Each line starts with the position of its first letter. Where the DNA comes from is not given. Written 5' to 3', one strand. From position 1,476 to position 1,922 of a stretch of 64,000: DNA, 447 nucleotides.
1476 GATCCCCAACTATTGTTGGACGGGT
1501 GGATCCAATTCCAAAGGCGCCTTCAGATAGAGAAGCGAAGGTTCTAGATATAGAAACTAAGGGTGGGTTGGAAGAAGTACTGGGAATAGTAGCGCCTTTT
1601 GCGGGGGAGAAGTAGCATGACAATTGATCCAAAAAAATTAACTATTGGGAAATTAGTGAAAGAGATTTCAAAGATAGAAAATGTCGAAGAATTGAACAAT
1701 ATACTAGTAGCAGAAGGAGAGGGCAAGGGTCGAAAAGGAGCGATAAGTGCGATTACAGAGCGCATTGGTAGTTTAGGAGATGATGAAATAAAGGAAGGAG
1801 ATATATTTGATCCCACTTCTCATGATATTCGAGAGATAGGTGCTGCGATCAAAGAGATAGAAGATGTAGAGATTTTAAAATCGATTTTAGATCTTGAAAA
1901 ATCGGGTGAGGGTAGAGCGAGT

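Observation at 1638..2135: Three tandem helical repeats fused to the N-terminus of the ETF alpha (FixB) subunit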

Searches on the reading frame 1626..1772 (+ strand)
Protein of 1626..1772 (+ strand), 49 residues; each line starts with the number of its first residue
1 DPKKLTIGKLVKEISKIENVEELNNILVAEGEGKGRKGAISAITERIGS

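Call 21: search_solved_structures(query=A1, max_evalue=10, show_alignments=5)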
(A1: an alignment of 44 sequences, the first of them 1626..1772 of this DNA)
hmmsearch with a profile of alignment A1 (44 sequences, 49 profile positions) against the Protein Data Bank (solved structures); distinct sequences matched with E-value up to 10: 9.
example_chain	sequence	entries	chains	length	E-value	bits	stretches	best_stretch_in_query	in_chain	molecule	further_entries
8tl7_A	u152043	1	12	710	0.13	15.6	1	7-28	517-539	Computationally designed protein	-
6uhi_A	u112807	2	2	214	0.42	13.9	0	28-44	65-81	Ryanodine receptor 1 chimera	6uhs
8b5r_S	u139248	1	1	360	0.48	13.7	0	11-44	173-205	Protein phosphatase 1 regulatory subunit 7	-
6hkw_A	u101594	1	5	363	0.51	13.6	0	11-44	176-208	Protein phosphatase 1 regulatory subunit 7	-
6n56_A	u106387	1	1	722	0.86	12.9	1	19-42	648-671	Fumarate reductase, flavo protein subunit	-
9h1u_M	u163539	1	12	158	1.2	12.5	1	1-43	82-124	Bacterioferritin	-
2x98_A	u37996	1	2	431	1.3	12.3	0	4-23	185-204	ALKALINE PHOSPHATASE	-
6mky_A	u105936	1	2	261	1.4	12.3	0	11-44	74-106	Protein phosphatase 1 regulatory subunit 7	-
6obn_C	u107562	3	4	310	2.7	11.3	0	11-44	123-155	Protein phosphatase 1 regulatory subunit 7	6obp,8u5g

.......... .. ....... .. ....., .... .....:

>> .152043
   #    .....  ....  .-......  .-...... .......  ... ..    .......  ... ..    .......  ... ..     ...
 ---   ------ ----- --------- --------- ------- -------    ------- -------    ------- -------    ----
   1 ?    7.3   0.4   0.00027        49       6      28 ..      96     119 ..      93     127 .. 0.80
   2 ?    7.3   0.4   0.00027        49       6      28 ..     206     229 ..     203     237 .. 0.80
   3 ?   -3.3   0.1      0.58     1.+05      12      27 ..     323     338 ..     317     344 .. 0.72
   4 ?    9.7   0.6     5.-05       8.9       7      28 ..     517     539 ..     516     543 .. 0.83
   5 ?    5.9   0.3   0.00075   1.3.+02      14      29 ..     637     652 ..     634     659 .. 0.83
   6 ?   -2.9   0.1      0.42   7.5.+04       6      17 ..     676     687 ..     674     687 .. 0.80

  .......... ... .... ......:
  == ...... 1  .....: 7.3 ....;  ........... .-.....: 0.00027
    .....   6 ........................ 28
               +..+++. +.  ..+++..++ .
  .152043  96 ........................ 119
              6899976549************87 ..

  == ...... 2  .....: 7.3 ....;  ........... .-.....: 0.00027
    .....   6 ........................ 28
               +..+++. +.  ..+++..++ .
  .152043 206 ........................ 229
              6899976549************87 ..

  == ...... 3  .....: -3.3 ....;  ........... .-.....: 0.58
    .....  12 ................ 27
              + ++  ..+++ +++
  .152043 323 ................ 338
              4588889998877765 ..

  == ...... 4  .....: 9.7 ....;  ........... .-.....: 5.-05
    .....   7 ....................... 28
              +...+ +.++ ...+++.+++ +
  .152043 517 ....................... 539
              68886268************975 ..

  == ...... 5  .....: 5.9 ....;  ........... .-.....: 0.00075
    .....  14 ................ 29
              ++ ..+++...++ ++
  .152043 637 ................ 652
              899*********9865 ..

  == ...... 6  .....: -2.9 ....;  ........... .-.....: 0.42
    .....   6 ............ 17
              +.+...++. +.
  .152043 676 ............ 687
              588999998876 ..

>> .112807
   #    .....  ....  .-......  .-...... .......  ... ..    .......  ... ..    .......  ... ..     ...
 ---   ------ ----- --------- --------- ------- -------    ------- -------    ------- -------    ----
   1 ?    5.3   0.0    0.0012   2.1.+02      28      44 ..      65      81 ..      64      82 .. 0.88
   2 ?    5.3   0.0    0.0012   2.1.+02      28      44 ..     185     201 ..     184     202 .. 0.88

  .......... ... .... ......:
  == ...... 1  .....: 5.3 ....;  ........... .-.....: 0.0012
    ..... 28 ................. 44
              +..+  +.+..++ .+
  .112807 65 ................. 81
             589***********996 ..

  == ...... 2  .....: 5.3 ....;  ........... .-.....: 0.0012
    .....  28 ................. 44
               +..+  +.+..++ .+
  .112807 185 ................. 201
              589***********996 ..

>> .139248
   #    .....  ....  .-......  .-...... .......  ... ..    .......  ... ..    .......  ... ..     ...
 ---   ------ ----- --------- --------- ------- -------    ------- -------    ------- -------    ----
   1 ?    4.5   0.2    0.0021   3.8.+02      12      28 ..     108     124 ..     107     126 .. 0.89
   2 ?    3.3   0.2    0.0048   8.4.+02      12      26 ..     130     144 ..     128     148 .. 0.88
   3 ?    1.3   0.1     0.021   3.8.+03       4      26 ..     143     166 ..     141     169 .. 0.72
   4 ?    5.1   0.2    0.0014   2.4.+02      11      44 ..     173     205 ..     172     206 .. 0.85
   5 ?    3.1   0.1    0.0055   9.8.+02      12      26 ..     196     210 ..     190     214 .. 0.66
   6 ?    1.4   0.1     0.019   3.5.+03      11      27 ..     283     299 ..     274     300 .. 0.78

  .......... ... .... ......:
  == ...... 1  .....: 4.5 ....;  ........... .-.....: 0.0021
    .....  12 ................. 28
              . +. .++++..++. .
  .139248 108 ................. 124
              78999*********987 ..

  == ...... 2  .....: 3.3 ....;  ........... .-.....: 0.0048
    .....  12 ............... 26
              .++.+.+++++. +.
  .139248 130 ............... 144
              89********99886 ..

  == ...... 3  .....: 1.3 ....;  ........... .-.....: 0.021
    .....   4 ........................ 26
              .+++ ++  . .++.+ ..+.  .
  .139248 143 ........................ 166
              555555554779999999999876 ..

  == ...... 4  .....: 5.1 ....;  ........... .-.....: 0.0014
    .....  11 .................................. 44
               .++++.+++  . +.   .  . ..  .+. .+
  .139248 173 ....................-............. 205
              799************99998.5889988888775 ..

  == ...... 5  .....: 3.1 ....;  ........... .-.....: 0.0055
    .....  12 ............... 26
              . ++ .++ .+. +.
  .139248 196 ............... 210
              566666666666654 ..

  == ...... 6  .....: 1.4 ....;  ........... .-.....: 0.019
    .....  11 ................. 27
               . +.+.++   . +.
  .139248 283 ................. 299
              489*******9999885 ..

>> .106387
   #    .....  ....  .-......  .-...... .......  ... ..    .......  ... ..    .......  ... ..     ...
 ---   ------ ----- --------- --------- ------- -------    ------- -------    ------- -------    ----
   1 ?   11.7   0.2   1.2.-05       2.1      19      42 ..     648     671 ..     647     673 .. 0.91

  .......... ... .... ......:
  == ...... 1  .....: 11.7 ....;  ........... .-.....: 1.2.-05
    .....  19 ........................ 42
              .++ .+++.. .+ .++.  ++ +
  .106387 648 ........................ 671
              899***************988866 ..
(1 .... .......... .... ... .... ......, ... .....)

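Call 28: search_protein_representatives(alignment_id=A1)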
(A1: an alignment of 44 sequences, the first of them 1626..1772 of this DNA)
Query: 44 sequences, 49 profile positions. Proteins with E-value up to 0.001 (for the whole library): 1204; up to 1e-10: 105; up to 1e-30: 7. The best 150 are listed.
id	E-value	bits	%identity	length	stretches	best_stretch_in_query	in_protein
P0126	8.9e-40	150.6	-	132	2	1-49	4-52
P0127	7.8e-38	144.4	-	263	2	1-49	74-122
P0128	2.5e-36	139.6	-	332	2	1-49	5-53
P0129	4.0e-35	135.7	-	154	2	1-49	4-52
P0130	5.0e-32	125.8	-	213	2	1-48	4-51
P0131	6.1e-32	125.5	-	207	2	1-49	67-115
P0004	2.6e-31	123.5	-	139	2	1-48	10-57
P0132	2.0e-29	117.5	-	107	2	1-48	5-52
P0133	5.5e-24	100.0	-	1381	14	19-47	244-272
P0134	3.8e-21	91.0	-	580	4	3-45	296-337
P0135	1.1e-20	89.4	-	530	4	19-48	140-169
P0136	9.5e-19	83.3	-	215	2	6-48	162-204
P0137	2.1e-17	79.0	-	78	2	1-49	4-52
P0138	7.3e-17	77.2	-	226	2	5-49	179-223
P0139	1.6e-15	72.9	-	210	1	1-48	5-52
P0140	2.6e-15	72.3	-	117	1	1-49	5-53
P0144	5.2e-15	71.3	-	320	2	1-45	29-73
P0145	9.5e-15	70.5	-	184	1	1-47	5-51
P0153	2.5e-13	65.9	-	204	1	1-48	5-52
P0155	3.7e-13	65.4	-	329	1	1-48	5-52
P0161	5.6e-13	64.8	-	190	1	1-48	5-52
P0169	1.1e-12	63.8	-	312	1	2-48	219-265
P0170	1.5e-12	63.4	-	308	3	5-48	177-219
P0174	3.8e-12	62.1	-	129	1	2-47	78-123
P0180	6.7e-12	61.3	-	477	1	2-49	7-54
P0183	1.1e-11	60.6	-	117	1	2-48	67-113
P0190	1.8e-11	59.9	-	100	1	1-48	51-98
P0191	2.0e-11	59.8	-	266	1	1-47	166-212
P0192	2.1e-11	59.8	-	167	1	3-48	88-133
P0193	2.2e-11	59.7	-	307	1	1-48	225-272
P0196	2.6e-11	59.5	-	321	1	1-48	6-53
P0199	2.7e-11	59.4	-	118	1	1-48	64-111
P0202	2.8e-11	59.4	-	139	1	2-47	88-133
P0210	4.3e-11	58.8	-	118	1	1-47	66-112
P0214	5.0e-11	58.5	-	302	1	2-46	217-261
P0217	5.6e-11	58.4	-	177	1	1-48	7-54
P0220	6.4e-11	58.2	-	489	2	1-47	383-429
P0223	8.4e-11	57.8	-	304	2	1-44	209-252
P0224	8.9e-11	57.7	-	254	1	1-48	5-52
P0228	1.0e-10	57.6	-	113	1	1-48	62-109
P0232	1.3e-10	57.3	-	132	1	1-48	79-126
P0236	1.5e-10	57.0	-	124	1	6-48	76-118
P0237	1.6e-10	57.0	-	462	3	2-47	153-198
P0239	1.7e-10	56.9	-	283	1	2-46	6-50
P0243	2.0e-10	56.6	-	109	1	2-47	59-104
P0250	3.4e-10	55.9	-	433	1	2-48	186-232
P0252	3.5e-10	55.8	-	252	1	4-47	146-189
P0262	5.0e-10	55.3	-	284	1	1-47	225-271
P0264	6.1e-10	55.1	-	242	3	23-49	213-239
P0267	6.8e-10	54.9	-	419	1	1-47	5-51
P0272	7.9e-10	54.7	-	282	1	1-47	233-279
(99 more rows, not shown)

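Call 30: search_protein_families(library=pfam, proteins=[P0133, P0170, P0237, P0264, P0220, P0223, P0134, P0135, P0267, P0180], max_evalue=0.1)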
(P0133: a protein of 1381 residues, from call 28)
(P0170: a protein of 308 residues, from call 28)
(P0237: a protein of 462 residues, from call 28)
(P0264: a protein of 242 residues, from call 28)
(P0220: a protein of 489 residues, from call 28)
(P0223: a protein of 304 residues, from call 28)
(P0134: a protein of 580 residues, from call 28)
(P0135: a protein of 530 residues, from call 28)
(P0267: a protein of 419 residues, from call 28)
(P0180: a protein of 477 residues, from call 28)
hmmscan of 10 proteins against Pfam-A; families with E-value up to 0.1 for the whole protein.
P0133 (1381 aa): 0 families

P0170 (308 aa): 0 families

P0237 (462 aa): 1 family
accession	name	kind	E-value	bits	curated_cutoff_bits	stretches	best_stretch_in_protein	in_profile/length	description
PF22083.2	I-HmuI_NUMOD-like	-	0.067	13.2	27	0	418-438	16-36/46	DNA endonuclease I-HmuI-like, NUMOD-like domain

P0264 (242 aa): 11 families
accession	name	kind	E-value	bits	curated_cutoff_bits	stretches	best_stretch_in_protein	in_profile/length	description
PF17762.8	HTH_ParB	-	0.00021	21.8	22.6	0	140-180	48-88/102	ParB HTH domain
PF12965.13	DUF3854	-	0.0053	17.1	23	0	77-131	50-104/130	Domain of unknown function (DUF3854)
PF01183.26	Glyco_hydro_25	-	0.0066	17.2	27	0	77-128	65-117/180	Glycosyl hydrolases family 25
PF09245.15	MA-Mit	-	0.029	14.3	31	0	139-183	13-57/214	Mycoplasma arthritidis-derived mitogen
PF02671.26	PAH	-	0.031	14.4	21.3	0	102-123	10-31/45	Paired amphipathic helix repeat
PF13240.11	Zn_Ribbon_1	-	0.046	14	25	1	9-24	2-17/23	zinc-ribbon domain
PF18403.7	Thioredoxin_15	-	0.054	13.9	27.4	1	96-167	94-176/207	Thioredoxin-like domain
PF05837.17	CENP-H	-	0.058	13.7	29.9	0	137-184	62-109/202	Centromere protein H (CENP-H)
PF22989.2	DUF7030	-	0.065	13.8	27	0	142-169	30-57/60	Domain of unknown function (DUF7030)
PF23727.1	Beta-prop_FAM234A_B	-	0.081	11.9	26.4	0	74-175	222-320/467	FAM234A/B beta-propeller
PF06635.17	T3SS_SCTL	-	0.087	12.8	23.3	0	67-145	88-163/206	Type 3 secretion system stator protein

P0220 (489 aa): 3 families
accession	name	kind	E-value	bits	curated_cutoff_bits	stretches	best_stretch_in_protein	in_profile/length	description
PF12770.12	CHAT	-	1.2e-30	107.4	24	1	73-348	2-272/289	CHAT domain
PF02037.33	SAP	-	0.0005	20.1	23.9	0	438-453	1-16/37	SAP domain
PF01364.23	Peptidase_C25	-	0.015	15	23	1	210-341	220-344/374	Peptidase family C25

P0223 (304 aa): 2 families
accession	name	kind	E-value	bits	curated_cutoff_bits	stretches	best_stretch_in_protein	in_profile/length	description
PF00801.26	PKD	-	8e-06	26.2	23.5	1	45-95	27-75/80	PKD domain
PF18911.6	PKD_4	-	0.00062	20.2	27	1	48-94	35-77/85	PKD domain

P0134 (580 aa): 7 families
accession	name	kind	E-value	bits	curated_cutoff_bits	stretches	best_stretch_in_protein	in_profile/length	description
PF01047.28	MarR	-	0.0011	19.3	24.6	1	18-58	9-49/59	MarR family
PF13404.12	HTH_AsnC-type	-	0.0035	17.5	27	1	18-43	9-34/42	AsnC-type helix-turn-helix domain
PF01978.25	TrmB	-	0.0051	17.1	25.6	1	20-59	16-55/68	Sugar-specific transcriptional regulator TrmB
PF13412.12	HTH_24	-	0.0055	16.7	21.9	1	17-56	8-47/48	Winged helix-turn-helix DNA-binding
PF12802.13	MarR_2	-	0.0093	16.5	27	1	17-57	10-51/61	MarR family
PF13518.12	HTH_28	-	0.014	15.9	25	1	20-56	8-42/52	Helix-turn-helix domain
PF01022.26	HTH_5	-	0.04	14.2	22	1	18-58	8-47/47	Bacterial regulatory protein, arsR family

P0135 (530 aa): 7 families
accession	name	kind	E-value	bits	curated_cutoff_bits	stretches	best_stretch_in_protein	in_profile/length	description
PF16095.11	COR-A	-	0.00079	19.8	35.3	0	79-108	89-119/143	C-terminal of Roc, COR-A domain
PF13919.11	ASXH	-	0.0014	19.1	25.8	0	119-158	76-115/130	Asx homology domain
PF14591.11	AF0941-like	-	0.002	19.1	22.6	0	10-94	8-66/113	AF0941-like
PF11105.14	CCAP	-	0.0026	18.1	27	0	39-80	61-99/128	Arthropod cardioacceleratory peptide 2a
PF09245.15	MA-Mit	-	0.0042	17.1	31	0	63-116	5-57/214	Mycoplasma arthritidis-derived mitogen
PF05427.16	FIBP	-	0.026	14.4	21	0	157-206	275-324/360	Acidic fibroblast growth factor binding (FIBP)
PF10392.15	COG5_N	-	0.069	13.8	31.2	0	143-173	56-86/132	Conserved oligomeric Golgi complex subunit 5, N-terminal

P0267 (419 aa): 1 family
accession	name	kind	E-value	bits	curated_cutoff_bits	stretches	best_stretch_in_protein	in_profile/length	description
PF05800.16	GvpO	-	8e-25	87.1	25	1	324-412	4-92/94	Gas vesicle synthesis protein GvpO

P0180 (477 aa): 30 families (the best 25 are shown)
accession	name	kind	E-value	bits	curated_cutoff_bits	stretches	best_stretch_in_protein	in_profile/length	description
PF07889.17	DUF1664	-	1.6e-06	28.6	34.6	1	321-386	44-109/124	Protein of unknown function (DUF1664)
PF05531.17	NPV_P10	-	3.1e-06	28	29.8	0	373-426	13-65/75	Nucleopolyhedrovirus P10 protein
PF19220.6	Rod_CreS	-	1.7e-05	24.5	100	1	254-419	12-169/359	Crescentin, rod domain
PF05377.16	FlaC_arch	-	3.6e-05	24.5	27.8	0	292-326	2-36/55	Flagella accessory protein C (FlaC)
PF10046.14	BLOC1_2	-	5e-05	24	33.4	0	396-432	51-87/96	Biogenesis of lysosome-related organelles complex-1 subunit 2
PF08702.15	Fib_alpha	-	0.0002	22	29.9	1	222-311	40-130/143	Fibrinogen alpha/beta chain family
PF01519.22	DUF16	-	0.00052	20.9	40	0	358-428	35-94/104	Protein of unknown function DUF16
PF04513.17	Baculo_PEP_C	-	0.00059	20.4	38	0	285-329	44-89/140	Baculovirus polyhedron envelope protein, PEP, C terminus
PF09787.14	Golgin_A5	-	0.00061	19.9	31.7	1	297-405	47-155/305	Golgin subfamily A member 5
PF11932.13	DUF3450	-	0.00088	19.1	32.6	0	222-274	49-101/241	Protein of unknown function (DUF3450)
PF04108.17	ATG17_like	-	0.0031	17.5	43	1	241-455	130-293/355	Autophagy protein ATG17-like domain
PF05010.19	TACC_C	-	0.0034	17.6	29.9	0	254-346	7-106/201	Transforming acidic coiled-coil-containing protein (TACC), C-terminal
PF06103.16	DUF948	-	0.004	17.8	37.2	0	355-429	24-87/89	Bacterial protein of unknown function (DUF948)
PF25547.1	WXG100_2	-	0.0043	17.5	27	1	301-382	26-107/150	WXG100 like domain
PF12510.13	Smoothelin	-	0.0059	17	23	1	8-34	3-29/50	Smoothelin cytoskeleton protein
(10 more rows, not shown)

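Call 38: predict_structure(alignment_id=A1)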
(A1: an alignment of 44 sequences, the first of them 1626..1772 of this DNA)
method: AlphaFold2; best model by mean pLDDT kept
length: 49 residues; sequences in the alignment: 44
mean_pLDDT: 87.7   pTM: 0.68
mean pLDDT of the five models: 87.7, 87.1, 85.1, 81.6, 80.9
residues with pLDDT >= 90: 34; 70-90: 10; 50-70: 3; < 50: 2
segments of 3 or more residues with pLDDT < 50: none
pLDDT, mean of each block of 10 residues (from residue 1): 67 93 95 91 94
secondary structure, 60 per line:
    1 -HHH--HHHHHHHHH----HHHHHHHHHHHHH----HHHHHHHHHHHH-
elements in order: H7-15 H20-32 H37-48

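Call 42: fold_search(model_id=the predicted structure, library=pdb)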
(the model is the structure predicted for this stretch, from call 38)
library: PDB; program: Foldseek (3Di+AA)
matches with E <= 10: 7; with E <= 0.001: 0
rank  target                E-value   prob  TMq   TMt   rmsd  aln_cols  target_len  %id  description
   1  9k7u_B                2.5e+00  0.18  0.44  0.42   3.3        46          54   26  Crystal structure of designed zinc-induced heterodimer Heter-Zn2-HEHE-22 (released 2025-10-29)
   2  7xp0                  5.7e+00  0.06  0.30  0.11   7.6        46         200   15  Crystal structure of PmiR from Pseudomonas aeruginosa (released 2023-04-12)
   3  9m2w_V                6.4e+00  0.11  0.50  0.09   3.6        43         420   21  The cryo-EM structure of 26S proteasome-Midnolin complex in the MD state (released 2025-09-10)
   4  8fma_A                6.8e+00  0.12  0.46  0.10   3.5        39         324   18  Nodavirus RNA replication proto-crown, detergent-solubliized C11 multimer (released 2023-02-01)
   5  8rl6                  7.3e+00  0.15  0.43  0.06   1.5        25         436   16  DNA helicase RECQL5 in complex with homo Di-Gluebody G5-006 - RECQL5 local refinement (released 2025-01-15)
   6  8fm9_A                8.8e+00  0.11  0.49  0.10   3.4        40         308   15  Nodavirus RNA replication proto-crown, detergent-solubliized C12 multimer (released 2023-02-01)
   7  7bgm_A                9.3e+00  0.08  0.52  0.13   9.1        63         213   13  Crystal structure of MtHISN2, a bifunctional enzyme from the histidine biosynthetic pathway (released 2021-05-19)

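Call 47: list_cluster_members(proteins=[P0180, P0155, P0267, P0133, P0170, P0237, P0220, P0224, P0139, P0264])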
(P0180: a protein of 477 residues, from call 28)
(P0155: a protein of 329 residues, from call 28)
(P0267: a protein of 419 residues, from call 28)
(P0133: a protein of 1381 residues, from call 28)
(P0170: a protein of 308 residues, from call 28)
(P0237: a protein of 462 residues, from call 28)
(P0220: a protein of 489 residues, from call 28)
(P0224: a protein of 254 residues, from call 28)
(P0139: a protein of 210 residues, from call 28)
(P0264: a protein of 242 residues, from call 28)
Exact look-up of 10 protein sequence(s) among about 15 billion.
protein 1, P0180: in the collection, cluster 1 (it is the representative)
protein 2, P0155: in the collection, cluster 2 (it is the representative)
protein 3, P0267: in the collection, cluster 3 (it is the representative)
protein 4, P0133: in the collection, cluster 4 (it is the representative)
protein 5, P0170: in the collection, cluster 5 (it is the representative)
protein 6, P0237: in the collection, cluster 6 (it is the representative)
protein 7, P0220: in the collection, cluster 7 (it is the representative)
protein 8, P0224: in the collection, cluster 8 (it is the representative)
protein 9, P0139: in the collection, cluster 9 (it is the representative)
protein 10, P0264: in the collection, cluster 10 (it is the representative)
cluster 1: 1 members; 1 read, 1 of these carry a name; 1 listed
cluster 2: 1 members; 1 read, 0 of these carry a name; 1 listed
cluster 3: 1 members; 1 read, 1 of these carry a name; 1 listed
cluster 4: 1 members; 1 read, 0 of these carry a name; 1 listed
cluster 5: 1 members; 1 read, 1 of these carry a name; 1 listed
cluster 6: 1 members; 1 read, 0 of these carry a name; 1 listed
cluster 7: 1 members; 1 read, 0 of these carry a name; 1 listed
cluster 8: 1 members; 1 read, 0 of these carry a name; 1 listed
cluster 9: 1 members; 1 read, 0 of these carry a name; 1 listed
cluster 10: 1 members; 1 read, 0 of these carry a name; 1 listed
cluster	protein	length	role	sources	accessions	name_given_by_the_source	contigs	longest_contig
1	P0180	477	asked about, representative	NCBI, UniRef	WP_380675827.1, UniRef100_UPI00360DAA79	hypothetical protein [Salinigranum sp. GCM10025319] | hypothetical protein n=1 Tax=Salinigranum sp. GCM10025319 TaxID=3252687 ...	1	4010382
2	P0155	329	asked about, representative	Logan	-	-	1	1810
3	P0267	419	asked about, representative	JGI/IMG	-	hypothetical protein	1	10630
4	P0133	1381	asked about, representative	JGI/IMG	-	-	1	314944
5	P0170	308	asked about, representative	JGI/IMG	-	hypothetical protein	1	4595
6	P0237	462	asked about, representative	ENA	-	-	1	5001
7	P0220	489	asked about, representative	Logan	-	-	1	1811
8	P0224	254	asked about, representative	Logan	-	-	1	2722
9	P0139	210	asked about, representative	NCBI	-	-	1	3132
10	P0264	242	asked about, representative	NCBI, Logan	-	-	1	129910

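Call 57: search_protein_families(library=pfam, alignment_id=A3, max_evalue=0.001)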
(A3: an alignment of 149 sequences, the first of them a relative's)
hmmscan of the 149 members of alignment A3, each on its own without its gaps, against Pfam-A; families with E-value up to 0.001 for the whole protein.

A. member 1, P0126 (132 aa): 0 families

B. families by the number of members that match (of 149 scanned): 76 families (the first 25 are shown)
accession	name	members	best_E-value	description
PF07889.17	DUF1664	10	3.2e-12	Protein of unknown function (DUF1664)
PF10046.14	BLOC1_2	9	2.2e-07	Biogenesis of lysosome-related organelles complex-1 subunit 2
PF23991.1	DUF7310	8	1.3e-08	Coiled-coil region of unknown function (DUF7310)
PF05531.17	NPV_P10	8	2.5e-08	Nucleopolyhedrovirus P10 protein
PF04513.17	Baculo_PEP_C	8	1.5e-07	Baculovirus polyhedron envelope protein, PEP, C terminus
PF06419.17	COG6_N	7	2.3e-08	Conserved oligomeric complex COG6, N-terminal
PF05377.16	FlaC_arch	7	1.7e-07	Flagella accessory protein C (FlaC)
PF11932.13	DUF3450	7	1.6e-06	Protein of unknown function (DUF3450)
PF08702.15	Fib_alpha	6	1.9e-08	Fibrinogen alpha/beta chain family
PF01519.22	DUF16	6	2.6e-07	Protein of unknown function DUF16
PF05800.16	GvpO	5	5.5e-27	Gas vesicle synthesis protein GvpO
PF06103.16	DUF948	5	2e-09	Bacterial protein of unknown function (DUF948)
PF01012.27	ETF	4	6.6e-15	Electron transfer flavoprotein domain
PF04136.21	COG3_N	4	1.8e-09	Conserved oligomeric Golgi complex subunit 3, N-terminal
PF08614.16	ATG16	4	3.8e-08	Autophagy protein 16 (ATG16)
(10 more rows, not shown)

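Call 58: search_protein_families(library=pfam, proteins=[P0191, P0252, P0169, P0272, P0239, P0144, P0262, P0193, P0214, P0250], max_evalue=0.5)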
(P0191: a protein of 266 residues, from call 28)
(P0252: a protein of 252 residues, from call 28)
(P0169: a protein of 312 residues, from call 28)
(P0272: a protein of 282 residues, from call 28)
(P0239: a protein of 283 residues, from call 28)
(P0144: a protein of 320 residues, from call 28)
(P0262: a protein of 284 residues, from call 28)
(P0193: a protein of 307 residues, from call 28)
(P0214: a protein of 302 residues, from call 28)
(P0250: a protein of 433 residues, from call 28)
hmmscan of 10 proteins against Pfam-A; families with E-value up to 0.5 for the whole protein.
P0191 (266 aa): 0 families

P0252 (252 aa): 2 families
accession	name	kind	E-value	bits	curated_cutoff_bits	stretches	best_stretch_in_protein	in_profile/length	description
PF05887.16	Trypan_PARP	-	0.00017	22.1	100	2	170-221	37-89/134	Procyclic acidic repetitive protein (PARP)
PF23925.1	A-sol_ELP1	-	0.097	12.9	27.6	1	149-188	43-82/203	ELP1 alpha-solenoid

P0169 (312 aa): 0 families

P0272 (282 aa): 0 families

P0239 (283 aa): 4 families
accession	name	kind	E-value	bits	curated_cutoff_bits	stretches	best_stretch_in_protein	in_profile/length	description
PF20287.3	SH3DP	-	0.015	15.4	25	1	81-139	22-79/122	SH3 fold domain associated with phage DNA polymerases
PF06823.17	DUF1236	-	0.14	12.4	32.4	1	136-162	15-40/64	Protein of unknown function (DUF1236)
PF01518.21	PolyG_pol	-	0.18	10.9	25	1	12-58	195-240/366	Sigma NS protein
PF03105.24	SPX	-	0.43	11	27.8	0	11-126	166-279/340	SPX domain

P0144 (320 aa): 0 families

P0262 (284 aa): 1 family
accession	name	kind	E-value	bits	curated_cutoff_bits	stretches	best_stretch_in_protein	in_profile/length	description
PF11655.13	DUF2589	-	1.1e-12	49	23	1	9-166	1-147/154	Protein of unknown function (DUF2589)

P0193 (307 aa): 0 families

P0214 (302 aa): 1 family
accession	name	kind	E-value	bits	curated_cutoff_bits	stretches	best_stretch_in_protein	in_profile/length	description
PF16934.11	Mersacidin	-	0.19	12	27.6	1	3-22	7-26/34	Two-component Enterococcus faecalis cytolysin (EFC)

P0250 (433 aa): 2 families
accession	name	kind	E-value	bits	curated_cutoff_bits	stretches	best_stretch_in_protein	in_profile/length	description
PF24158.1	DUF7409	-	2.5e-16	60.1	27.8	1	28-74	1-47/47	Domain of unknown function (DUF7409)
PF23778.1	Phage_holin_2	-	0.021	15.5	32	1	358-427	8-79/92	Putative phage holin family 2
